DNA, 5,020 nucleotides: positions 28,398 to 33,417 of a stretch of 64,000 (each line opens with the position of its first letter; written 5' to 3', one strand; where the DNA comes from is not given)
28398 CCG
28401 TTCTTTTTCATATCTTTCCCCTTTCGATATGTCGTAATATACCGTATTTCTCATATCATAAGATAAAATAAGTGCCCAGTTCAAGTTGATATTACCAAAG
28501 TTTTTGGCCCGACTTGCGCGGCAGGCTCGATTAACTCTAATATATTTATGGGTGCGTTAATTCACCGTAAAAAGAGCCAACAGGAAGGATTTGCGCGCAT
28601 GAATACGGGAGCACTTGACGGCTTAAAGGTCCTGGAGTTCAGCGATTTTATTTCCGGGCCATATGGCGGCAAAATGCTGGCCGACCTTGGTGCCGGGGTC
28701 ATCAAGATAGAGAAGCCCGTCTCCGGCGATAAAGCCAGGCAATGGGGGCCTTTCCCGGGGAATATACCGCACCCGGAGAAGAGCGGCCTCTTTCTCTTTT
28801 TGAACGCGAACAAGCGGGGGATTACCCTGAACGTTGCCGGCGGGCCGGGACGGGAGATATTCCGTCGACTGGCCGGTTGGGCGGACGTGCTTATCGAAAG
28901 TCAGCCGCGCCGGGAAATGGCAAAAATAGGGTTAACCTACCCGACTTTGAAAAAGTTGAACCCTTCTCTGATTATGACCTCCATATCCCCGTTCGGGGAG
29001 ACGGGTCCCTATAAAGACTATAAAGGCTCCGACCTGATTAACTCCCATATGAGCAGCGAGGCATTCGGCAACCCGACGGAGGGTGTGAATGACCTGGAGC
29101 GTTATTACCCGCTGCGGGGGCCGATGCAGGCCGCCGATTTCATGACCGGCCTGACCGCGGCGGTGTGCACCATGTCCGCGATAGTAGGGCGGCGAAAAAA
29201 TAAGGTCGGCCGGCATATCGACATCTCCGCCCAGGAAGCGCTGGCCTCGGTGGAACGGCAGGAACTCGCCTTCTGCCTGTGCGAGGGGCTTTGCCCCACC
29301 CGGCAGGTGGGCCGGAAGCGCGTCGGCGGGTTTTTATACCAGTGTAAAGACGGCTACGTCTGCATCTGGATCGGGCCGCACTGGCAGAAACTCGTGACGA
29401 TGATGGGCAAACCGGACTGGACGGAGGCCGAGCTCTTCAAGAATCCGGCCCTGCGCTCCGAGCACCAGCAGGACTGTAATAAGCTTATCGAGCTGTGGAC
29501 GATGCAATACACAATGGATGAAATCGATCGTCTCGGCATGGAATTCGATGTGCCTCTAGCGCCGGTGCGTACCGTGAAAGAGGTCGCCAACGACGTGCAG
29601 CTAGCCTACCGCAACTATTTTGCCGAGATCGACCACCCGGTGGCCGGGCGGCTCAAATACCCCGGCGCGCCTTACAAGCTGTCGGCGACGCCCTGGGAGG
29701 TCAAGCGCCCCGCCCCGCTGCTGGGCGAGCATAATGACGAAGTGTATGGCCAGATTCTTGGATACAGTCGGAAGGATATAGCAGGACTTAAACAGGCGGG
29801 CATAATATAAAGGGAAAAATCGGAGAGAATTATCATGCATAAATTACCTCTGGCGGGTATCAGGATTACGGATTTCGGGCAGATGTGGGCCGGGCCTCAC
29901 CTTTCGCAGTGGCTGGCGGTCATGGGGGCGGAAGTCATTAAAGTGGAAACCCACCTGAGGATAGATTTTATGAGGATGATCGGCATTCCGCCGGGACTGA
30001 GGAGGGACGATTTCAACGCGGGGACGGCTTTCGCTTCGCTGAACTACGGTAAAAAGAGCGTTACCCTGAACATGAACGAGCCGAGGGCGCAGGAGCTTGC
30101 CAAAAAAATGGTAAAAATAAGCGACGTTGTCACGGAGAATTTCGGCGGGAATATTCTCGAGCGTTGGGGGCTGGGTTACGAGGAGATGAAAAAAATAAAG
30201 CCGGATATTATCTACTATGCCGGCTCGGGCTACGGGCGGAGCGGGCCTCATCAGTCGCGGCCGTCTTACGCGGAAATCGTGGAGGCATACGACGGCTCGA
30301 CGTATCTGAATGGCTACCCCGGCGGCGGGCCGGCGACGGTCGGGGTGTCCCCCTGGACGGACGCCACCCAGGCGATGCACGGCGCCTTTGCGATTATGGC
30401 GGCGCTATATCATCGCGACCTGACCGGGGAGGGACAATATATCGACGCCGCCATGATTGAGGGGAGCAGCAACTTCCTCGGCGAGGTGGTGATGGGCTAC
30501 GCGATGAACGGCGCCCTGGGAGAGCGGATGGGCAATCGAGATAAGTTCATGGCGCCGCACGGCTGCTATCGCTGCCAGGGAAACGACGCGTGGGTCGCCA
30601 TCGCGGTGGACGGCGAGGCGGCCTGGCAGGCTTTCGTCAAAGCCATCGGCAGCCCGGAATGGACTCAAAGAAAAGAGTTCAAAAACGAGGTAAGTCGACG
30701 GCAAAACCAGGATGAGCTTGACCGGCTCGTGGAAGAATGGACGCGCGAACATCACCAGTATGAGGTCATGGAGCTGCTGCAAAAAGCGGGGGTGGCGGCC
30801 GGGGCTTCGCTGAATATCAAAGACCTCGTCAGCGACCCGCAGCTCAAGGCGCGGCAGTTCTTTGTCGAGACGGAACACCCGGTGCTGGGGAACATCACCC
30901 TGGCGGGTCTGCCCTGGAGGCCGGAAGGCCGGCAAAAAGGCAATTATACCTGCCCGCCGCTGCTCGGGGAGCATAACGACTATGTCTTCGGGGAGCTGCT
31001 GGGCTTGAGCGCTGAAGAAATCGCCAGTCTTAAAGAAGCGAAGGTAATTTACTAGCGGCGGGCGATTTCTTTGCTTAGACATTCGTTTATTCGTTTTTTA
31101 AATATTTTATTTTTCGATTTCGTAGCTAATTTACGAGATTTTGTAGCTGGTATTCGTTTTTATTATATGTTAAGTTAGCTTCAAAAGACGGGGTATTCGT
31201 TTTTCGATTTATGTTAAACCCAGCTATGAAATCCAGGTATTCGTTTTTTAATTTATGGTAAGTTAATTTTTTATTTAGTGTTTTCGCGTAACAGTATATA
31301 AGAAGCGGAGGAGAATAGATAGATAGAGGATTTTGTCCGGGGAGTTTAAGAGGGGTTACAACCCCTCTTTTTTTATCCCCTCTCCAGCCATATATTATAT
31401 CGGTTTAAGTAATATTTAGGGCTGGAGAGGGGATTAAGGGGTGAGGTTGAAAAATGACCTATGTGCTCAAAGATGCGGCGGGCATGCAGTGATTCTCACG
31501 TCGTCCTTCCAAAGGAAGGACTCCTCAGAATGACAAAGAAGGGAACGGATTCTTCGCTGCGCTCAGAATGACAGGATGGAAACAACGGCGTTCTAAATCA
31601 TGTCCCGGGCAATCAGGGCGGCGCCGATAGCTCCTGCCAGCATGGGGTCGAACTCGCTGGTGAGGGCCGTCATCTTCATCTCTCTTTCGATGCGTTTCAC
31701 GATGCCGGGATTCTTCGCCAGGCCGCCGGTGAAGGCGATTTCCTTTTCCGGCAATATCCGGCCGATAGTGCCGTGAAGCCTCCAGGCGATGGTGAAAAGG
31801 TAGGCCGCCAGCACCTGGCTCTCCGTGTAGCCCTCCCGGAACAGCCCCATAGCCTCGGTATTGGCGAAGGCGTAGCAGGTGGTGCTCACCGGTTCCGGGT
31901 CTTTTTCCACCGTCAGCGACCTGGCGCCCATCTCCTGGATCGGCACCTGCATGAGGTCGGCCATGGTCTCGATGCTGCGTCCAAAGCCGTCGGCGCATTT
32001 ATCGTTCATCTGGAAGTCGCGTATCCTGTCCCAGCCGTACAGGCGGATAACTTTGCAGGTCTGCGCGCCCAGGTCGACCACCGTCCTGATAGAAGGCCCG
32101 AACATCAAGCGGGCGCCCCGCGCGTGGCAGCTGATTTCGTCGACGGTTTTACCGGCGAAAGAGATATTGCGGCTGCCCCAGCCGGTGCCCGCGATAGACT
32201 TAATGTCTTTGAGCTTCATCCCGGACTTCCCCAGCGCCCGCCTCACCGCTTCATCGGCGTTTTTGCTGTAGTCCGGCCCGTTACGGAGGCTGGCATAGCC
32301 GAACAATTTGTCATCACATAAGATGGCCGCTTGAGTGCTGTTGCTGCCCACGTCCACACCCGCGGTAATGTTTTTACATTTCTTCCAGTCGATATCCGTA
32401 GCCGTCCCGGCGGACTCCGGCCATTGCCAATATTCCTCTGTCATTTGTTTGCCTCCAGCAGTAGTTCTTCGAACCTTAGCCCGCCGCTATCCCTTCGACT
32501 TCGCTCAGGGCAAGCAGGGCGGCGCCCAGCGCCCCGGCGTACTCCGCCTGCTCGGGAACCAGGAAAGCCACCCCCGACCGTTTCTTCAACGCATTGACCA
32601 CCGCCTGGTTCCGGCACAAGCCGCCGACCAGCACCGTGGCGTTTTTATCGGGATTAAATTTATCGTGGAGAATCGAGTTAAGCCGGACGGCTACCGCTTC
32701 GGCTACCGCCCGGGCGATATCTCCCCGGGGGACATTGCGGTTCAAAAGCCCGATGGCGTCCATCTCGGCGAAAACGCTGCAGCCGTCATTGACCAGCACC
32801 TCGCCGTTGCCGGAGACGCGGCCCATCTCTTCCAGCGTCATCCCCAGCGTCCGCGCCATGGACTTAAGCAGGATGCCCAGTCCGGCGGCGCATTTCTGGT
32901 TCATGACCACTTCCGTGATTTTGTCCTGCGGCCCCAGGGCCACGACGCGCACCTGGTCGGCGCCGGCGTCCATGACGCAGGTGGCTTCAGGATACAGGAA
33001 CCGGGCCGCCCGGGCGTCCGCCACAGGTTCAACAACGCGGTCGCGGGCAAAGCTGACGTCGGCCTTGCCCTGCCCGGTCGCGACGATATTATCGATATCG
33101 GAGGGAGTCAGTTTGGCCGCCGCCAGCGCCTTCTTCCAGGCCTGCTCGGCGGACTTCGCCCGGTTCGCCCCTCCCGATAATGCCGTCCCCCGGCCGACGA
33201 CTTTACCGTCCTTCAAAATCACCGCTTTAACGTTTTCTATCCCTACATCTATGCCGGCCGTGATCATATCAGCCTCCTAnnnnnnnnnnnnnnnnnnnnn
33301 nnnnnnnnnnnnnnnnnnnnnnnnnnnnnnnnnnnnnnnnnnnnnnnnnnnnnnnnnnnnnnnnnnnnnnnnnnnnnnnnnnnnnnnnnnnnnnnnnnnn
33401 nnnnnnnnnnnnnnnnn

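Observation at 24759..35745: Uncharacterised acyl/aryl-CoA module: BCR-type four-subunit enzyme, heteromeric CoA-transferase, twin extended SDRs and the UxxC protein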

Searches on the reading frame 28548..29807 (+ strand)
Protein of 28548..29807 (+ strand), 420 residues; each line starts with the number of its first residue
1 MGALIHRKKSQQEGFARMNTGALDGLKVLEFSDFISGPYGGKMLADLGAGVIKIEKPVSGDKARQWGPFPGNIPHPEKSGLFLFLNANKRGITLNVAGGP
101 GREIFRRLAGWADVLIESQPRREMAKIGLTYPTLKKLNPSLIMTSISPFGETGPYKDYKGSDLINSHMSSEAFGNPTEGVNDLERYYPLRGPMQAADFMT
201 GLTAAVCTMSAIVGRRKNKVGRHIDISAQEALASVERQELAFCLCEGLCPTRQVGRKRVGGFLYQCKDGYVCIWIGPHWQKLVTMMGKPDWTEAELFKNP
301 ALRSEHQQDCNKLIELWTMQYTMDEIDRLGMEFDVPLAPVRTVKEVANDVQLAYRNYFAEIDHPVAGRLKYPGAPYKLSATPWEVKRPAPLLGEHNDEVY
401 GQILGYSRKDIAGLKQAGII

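Call 5: search_protein_families(library=pfam, proteins=[window:28548-29807:+], max_evalue=0.01)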
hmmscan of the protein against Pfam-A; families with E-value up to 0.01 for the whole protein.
window:28548-29807:+ (420 aa): 1 family
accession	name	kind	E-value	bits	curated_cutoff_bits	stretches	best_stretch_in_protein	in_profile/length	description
PF02515.22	CoA_transf_3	-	3.3e-92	309.9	23.3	1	23-396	1-366/366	CoA-transferase family III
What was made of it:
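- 28599..29810 (+): CoAT_A: family-III CoA-transferase subunit with the catalytic Asp (GSD). PF02515 310 bits (call 5).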

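Call 6: search_protein_families(library=ncbifam, proteins=[window:28548-29807:+], max_evalue=0.001)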
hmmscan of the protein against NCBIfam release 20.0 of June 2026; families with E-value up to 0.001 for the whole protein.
window:28548-29807:+ (420 aa): 7 families
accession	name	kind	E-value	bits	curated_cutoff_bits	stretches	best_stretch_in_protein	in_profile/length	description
NF003809.0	PRK05398.1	subfamily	3.3e-65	220.3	442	2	21-237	3-209/416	formyl-CoA transferase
TIGR03253.1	oxalate_frc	equivalog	5.4e-61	206.5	504.2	2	22-237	3-208/416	formyl-CoA transferase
NF052585.1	SucGlutTfsCaiB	equivalog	3.1e-56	190.7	750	1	21-402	6-387/394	succinate--glutarate CoA-transferase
NF041294.1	Scnl_mescCoAtase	equivalog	4.3e-49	167.7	700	1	21-400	2-380/381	succinyl-CoA:mesaconate CoA-transferase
NF008511.0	PRK11430.1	equivalog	3.6e-38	131.7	522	1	20-397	7-373/381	CoA:oxalate CoA-transferase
NF002914.1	PRK03525.1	equivalog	2.2e-31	109.2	413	1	20-420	7-397/400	L-carnitine CoA-transferase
TIGR04253.1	mesacon_CoA_iso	equivalog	7.4e-24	84.5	725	1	21-420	1-400/403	2-methylfumaryl-CoA isomerase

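Call 32: search_solved_structures(query=window:28548-29807:+, max_evalue=1e-30, show_alignments=1)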
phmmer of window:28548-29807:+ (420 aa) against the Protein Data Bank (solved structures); distinct sequences matched with E-value up to 1e-30: 21.
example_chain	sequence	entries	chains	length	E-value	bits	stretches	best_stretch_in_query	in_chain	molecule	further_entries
9fn0_A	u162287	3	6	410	2.3e-48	168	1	28-418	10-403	Subunit of Benzylsuccinate CoA-transferase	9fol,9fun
4ed9_A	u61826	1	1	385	3.4e-45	157.6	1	18-396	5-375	CAIB/BAIF family protein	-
9br7_A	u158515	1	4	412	5.9e-44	153.5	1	19-420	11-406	Succinate--hydroxymethylglutarate CoA-transferase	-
9br6_A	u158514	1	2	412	1.6e-43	152.1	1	19-420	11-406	Succinate--hydroxymethylglutarate CoA-transferase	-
1pt5_A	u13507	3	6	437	7.7e-43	149.8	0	20-238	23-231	Hypothetical protein yfdW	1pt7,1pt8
1pqy_A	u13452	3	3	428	1.7e-42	148.7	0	22-238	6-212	Hypothetical protein yfdW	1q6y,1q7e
9fn0_B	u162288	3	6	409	3.5e-39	137.8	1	22-414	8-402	Subunit of Benzylsuccinate CoA-transferase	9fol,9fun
3ubm_A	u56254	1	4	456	5.9e-36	127.2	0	13-238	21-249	Formyl-CoA:oxalate CoA-transferase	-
4hl6_A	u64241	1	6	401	4.2e-33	117.8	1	19-399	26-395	Uncharacterized protein YfdE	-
2vjo_A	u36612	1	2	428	5.2e-32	114.2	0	20-235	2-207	FORMYL-COENZYME A TRANSFERASE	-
1p5h_A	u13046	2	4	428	7.6e-32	113.6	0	20-237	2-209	Formyl-coenzyme A transferase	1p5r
5yit_A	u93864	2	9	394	9.2e-32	113.4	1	22-396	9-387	CoA transferase III | Uncharacterized protein Rv3272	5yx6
2vjn_A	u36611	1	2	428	9.4e-32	113.3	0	20-235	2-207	FORMYL-COENZYME A TRANSFERASE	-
2vjk_A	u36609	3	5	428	9.7e-32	113.3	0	20-235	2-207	FORMYL-COENZYME A TRANSFERASE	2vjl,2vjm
1t4c_A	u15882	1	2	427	1.2e-31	113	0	22-235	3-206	Formyl-CoA:oxalate CoA-transferase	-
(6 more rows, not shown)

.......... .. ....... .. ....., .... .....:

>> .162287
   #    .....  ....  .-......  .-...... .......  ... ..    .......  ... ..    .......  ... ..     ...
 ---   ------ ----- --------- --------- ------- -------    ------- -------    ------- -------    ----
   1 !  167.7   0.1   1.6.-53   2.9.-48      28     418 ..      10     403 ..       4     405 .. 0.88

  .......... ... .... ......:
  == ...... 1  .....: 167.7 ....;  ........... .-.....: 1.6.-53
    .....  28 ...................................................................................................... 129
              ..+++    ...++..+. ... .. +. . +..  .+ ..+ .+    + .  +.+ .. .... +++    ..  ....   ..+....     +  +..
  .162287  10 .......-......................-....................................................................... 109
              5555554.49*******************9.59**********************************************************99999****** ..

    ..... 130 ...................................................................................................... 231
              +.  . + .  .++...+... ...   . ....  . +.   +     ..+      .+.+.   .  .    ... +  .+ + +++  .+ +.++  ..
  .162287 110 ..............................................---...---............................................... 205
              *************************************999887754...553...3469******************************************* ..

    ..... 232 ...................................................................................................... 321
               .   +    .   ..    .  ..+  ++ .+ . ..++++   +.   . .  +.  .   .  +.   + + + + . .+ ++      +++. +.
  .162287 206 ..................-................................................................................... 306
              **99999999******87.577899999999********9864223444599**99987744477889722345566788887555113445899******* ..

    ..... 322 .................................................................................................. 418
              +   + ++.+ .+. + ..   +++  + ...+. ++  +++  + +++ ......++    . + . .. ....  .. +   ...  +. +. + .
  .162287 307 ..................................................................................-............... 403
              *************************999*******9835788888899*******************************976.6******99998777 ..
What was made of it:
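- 28599..29810 (+): Best solved relative is benzylsuccinate CoA-transferase chain 9fn0_A (168 bits, call 32).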

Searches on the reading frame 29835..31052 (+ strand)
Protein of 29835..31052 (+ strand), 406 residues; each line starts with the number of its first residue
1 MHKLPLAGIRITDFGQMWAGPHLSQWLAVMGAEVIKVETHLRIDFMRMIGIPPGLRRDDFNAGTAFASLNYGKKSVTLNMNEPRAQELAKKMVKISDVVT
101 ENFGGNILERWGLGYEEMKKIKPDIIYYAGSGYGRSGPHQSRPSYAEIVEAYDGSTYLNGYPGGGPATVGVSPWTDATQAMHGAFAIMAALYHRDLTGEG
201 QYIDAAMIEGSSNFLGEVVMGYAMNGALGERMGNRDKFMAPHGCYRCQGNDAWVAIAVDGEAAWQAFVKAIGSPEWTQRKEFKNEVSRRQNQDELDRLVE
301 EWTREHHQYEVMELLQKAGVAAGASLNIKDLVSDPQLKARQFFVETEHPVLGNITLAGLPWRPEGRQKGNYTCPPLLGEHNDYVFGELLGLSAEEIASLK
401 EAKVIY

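Call 5: search_protein_families(library=pfam, proteins=[window:29835-31052:+], max_evalue=0.01)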
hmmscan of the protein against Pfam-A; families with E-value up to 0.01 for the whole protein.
window:29835-31052:+ (406 aa): 1 family
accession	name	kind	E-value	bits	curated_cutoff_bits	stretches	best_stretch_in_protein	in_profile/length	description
PF02515.22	CoA_transf_3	-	1.3e-105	354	23.3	1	6-381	1-366/366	CoA-transferase family III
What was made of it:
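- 29835..31055 (+): CoAT_B: family-III CoA-transferase subunit lacking the Asp at that column (SYAE), partner of CoAT_A. PF02515 354 bits (call 5).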

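Call 6: search_protein_families(library=ncbifam, proteins=[window:29835-31052:+], max_evalue=0.001)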
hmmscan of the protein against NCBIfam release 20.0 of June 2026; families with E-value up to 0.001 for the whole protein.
window:29835-31052:+ (406 aa): 7 families
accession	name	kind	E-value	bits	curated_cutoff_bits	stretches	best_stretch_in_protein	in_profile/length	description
NF003809.0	PRK05398.1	subfamily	1.4e-67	228.1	442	2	4-213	3-206/416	formyl-CoA transferase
TIGR03253.1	oxalate_frc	equivalog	5.7e-65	219.6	504.2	1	5-405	3-416/416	formyl-CoA transferase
NF052585.1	SucGlutTfsCaiB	equivalog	5.7e-59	199.7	750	1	3-388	5-388/394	succinate--glutarate CoA-transferase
NF041294.1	Scnl_mescCoAtase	equivalog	3e-57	194.5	700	1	6-384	4-379/381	succinyl-CoA:mesaconate CoA-transferase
NF008511.0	PRK11430.1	equivalog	1.1e-52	179.4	522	1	3-347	7-342/381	CoA:oxalate CoA-transferase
NF002914.1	PRK03525.1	equivalog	1.3e-30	106.6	413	1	5-402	9-394/400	L-carnitine CoA-transferase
TIGR04253.1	mesacon_CoA_iso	equivalog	7.1e-24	84.5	725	1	6-405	3-400/403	2-methylfumaryl-CoA isomerase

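Call 33: search_solved_structures(query=window:29835-31052:+, max_evalue=1e-30, show_alignments=1)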
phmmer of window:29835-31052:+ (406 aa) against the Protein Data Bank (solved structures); distinct sequences matched with E-value up to 1e-30: 22.
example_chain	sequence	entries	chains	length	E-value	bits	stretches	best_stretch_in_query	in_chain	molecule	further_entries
9fn0_B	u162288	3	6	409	2.5e-64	221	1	6-404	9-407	Subunit of Benzylsuccinate CoA-transferase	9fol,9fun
10uh_A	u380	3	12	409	1.1e-58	202.4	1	2-406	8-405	Formyl-coenzyme a transferase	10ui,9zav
9br7_A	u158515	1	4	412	9.5e-52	179.6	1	5-404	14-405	Succinate--hydroxymethylglutarate CoA-transferase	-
9br6_A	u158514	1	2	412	8.8e-51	176.4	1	5-404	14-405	Succinate--hydroxymethylglutarate CoA-transferase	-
4ed9_A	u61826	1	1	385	3.2e-49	171.3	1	2-346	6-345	CAIB/BAIF family protein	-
4hl6_A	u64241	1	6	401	1.5e-42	149.3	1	3-347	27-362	Uncharacterized protein YfdE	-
1pqy_A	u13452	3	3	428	6.2e-40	140.7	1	4-402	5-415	Hypothetical protein yfdW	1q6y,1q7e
1pt5_A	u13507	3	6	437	6.3e-40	140.7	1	4-402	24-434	Hypothetical protein yfdW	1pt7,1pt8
2vjp_A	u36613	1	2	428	2.1e-39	139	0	5-213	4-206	FORMYL-COENZYME A TRANSFERASE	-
1p5h_A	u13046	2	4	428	2.7e-39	138.6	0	5-213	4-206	Formyl-coenzyme A transferase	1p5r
2vjn_A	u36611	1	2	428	3.3e-39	138.3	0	5-213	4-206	FORMYL-COENZYME A TRANSFERASE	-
2vjq_A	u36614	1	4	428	3.5e-39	138.2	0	5-213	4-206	FORMYL-COENZYME A TRANSFERASE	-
2vjk_A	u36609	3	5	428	3.7e-39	138.1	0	5-213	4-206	FORMYL-COENZYME A TRANSFERASE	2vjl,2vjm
1t4c_A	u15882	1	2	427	4.4e-39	137.9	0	5-213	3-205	Formyl-CoA:oxalate CoA-transferase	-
2vjo_A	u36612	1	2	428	5.2e-39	137.6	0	5-213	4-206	FORMYL-COENZYME A TRANSFERASE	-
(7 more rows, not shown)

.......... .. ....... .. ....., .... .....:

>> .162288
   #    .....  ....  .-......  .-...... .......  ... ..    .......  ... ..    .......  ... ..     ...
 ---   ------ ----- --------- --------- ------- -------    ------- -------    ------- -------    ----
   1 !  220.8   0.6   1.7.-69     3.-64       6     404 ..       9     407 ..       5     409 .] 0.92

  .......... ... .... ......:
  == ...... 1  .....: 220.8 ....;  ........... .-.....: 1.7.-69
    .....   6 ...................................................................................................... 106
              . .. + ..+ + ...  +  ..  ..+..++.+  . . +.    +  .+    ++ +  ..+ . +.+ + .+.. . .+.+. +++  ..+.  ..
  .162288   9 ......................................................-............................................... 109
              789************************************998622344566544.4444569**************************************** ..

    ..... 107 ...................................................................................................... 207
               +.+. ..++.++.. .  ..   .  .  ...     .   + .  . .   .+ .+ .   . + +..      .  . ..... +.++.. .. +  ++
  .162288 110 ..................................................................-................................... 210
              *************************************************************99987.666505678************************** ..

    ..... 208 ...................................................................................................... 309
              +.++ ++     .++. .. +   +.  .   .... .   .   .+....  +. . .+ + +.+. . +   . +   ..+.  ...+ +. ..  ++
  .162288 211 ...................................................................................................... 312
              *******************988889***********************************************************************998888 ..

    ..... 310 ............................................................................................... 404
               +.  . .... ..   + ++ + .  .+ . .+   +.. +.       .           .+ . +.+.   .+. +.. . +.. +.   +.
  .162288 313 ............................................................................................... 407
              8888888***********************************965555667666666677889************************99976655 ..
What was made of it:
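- On 2-Hydroxyacyl-CoA dehydratase (Hgd/Had/Fld/Lcd): Call 5, though the transferase here is a BbsEF-like heteromer (calls 32, 33).
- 29835..31055 (+): Best solved relative is 9fn0_B (221 bits, call 33).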

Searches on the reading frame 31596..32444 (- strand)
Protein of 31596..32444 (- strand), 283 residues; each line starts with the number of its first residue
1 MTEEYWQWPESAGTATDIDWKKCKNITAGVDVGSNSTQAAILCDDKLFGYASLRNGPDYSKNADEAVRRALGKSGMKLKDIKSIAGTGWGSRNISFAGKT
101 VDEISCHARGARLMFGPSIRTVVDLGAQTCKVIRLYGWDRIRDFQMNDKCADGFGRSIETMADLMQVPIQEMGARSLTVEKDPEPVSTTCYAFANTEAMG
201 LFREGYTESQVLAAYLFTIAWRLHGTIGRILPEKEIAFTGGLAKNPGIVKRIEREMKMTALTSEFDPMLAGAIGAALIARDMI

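Call 5: search_protein_families(library=pfam, proteins=[window:31596-32444:-], max_evalue=0.01)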
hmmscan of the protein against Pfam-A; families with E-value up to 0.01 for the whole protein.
window:31596-32444:- (283 aa): 2 families
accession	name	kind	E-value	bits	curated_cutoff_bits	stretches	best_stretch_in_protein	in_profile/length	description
PF01869.26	BcrAD_BadFG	-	6.4e-41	141.1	31.5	1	29-279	2-271/271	BadF/BadG/BcrA/BcrD ATPase family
PF25229.1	Salactin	-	0.0096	15.5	27.1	0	229-282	276-334/335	Salactin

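Call 6: search_protein_families(library=ncbifam, proteins=[window:31596-32444:-], max_evalue=0.001)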
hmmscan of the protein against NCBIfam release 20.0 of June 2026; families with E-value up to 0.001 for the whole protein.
window:31596-32444:- (283 aa): 5 families
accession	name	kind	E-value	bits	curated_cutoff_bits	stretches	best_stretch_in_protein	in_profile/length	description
TIGR03192.1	benz_CoA_bzdQ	equivalog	4.7e-85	285.6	380.2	1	3-279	10-286/293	benzoyl-CoA reductase, bzd-type, subunit Q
TIGR00241.1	CoA_E_activ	domain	2.1e-49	168.3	125.4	1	26-278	1-248/248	acyl-CoA dehydratase activase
TIGR02259.1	benz_CoA_red_A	equivalog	4.8e-26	91.5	578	1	82-276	231-429/432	benzoyl-CoA reductase subunit A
TIGR02261.1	benz_CoA_red_D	equivalog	1.8e-24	86.4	312.85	1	26-277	2-260/262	benzoyl-CoA reductase subunit D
TIGR03286.1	methan_mark_15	hypoth_equivalog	2.8e-23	82.6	455.75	1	21-281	140-403/404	methanogenesis marker 15 protein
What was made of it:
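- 31593..32444 (-): Q-like ATPase subunit (BcrAD_BadFG) with two cluster cysteines. NCBIfam BzdQ 286 bits, cut-off 380 (calls 5, 6).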

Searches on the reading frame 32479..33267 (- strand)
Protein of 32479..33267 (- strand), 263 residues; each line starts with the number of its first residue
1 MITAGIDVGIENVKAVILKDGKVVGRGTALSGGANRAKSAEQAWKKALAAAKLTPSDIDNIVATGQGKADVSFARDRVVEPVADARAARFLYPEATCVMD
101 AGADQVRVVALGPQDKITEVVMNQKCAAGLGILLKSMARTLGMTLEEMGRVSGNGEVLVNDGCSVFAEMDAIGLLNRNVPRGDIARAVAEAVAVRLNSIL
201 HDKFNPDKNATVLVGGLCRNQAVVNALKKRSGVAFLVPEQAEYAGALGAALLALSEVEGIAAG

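Call 5: search_protein_families(library=pfam, proteins=[window:32479-33267:-], max_evalue=0.01)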
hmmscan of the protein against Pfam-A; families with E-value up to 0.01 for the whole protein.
window:32479-33267:- (263 aa): 3 families
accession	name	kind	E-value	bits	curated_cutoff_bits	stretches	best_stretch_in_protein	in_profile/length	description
PF01869.26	BcrAD_BadFG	-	2.3e-38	132.7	31.5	1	5-253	2-271/271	BadF/BadG/BcrA/BcrD ATPase family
PF02782.22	FGGY_C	-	1.6e-05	25.2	27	1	167-254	111-195/198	FGGY family of carbohydrate kinases, C-terminal domain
PF00814.31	TsaD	-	2.1e-05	24.8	24.8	0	92-244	105-255/264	tRNA N6-adenosine threonylcarbamoyltransferase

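Call 6: search_protein_families(library=ncbifam, proteins=[window:32479-33267:-], max_evalue=0.001)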
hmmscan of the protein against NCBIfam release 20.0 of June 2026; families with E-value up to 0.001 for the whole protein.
window:32479-33267:- (263 aa): 7 families
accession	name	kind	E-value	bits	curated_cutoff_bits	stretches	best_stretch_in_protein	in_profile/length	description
TIGR00241.1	CoA_E_activ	domain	2.4e-46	158.3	125.4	1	2-252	1-248/248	acyl-CoA dehydratase activase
TIGR02261.1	benz_CoA_red_D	equivalog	1.8e-28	99.4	312.85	1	2-251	2-260/262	benzoyl-CoA reductase subunit D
TIGR03192.1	benz_CoA_bzdQ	equivalog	5e-27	95.1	380.2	1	1-253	32-286/293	benzoyl-CoA reductase, bzd-type, subunit Q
TIGR03286.1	methan_mark_15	hypoth_equivalog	5.8e-23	81.5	455.75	1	2-253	145-401/404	methanogenesis marker 15 protein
TIGR02259.1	benz_CoA_red_A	equivalog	4.8e-18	65.1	578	1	60-250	232-429/432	benzoyl-CoA reductase subunit A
NF009842.0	PRK13317.1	equivalog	2e-07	30.7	234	1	176-253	190-272/277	type II pantothenate kinase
TIGR01312.1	XylB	equivalog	3.3e-07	29.2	380.25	1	175-256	355-438/481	xylulokinase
